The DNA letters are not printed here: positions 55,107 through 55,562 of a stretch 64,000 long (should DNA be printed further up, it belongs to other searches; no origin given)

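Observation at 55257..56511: Overlapping three-gene module: AbrB-like small protein, Cas4/RecB-like FeS nuclease and Doc/Fic toxin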

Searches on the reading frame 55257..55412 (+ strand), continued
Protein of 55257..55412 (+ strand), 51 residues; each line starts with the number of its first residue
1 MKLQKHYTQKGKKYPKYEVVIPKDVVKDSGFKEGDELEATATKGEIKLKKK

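Call 78: search_protein_families(library=pfam, proteins=[L123:3652-5043:+, L116:4153-4569:+, L121:3653-4039:+, L125:3659-4045:+, L110:1065-1265:+, L110:1268-1708:+, L125:547-2190:+, L119:1703-2386:+], max_evalue=0.01)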
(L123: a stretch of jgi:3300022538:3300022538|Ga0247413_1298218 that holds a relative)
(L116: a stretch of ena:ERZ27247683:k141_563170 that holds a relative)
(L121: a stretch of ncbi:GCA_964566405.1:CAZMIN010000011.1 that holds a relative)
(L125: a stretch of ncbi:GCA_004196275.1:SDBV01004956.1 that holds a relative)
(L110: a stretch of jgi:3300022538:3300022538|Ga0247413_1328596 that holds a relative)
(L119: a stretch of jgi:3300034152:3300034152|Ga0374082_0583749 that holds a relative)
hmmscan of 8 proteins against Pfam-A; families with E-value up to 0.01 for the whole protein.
L123:3652-5043:+ (463 aa): 0 families

L116:4153-4569:+ (138 aa): 1 family
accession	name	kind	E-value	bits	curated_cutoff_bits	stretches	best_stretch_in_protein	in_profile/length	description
PF22333.2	Ago_PAZ_arc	-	0.0066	17.2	27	0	2-51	41-89/96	Argonaute, PAZ domain, archaea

L121:3653-4039:+ (128 aa): 0 families

L125:3659-4045:+ (128 aa): 1 family
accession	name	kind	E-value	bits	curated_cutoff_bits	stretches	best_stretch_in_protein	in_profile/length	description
PF07695.17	7TMR-DISM_7TM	-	0.0015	19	29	1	14-127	40-149/205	7TM diverse intracellular signalling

L110:1065-1265:+ (66 aa): 0 families

L110:1268-1708:+ (146 aa): 1 family
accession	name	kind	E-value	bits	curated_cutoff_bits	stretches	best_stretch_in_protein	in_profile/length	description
PF02661.23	Fic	-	1.1e-06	29.9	24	1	30-73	39-87/93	Fic/DOC family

L125:547-2190:+ (547 aa): 2 families
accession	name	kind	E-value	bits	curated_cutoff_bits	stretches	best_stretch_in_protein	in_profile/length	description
PF17053.10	GEP5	-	0.0045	17.4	36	1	170-275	33-141/221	Genetic interactor of prohibitin 5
PF05291.16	Bystin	-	0.0096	15.7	28.8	1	234-355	127-243/292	Bystin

L119:1703-2386:+ (227 aa): 0 families
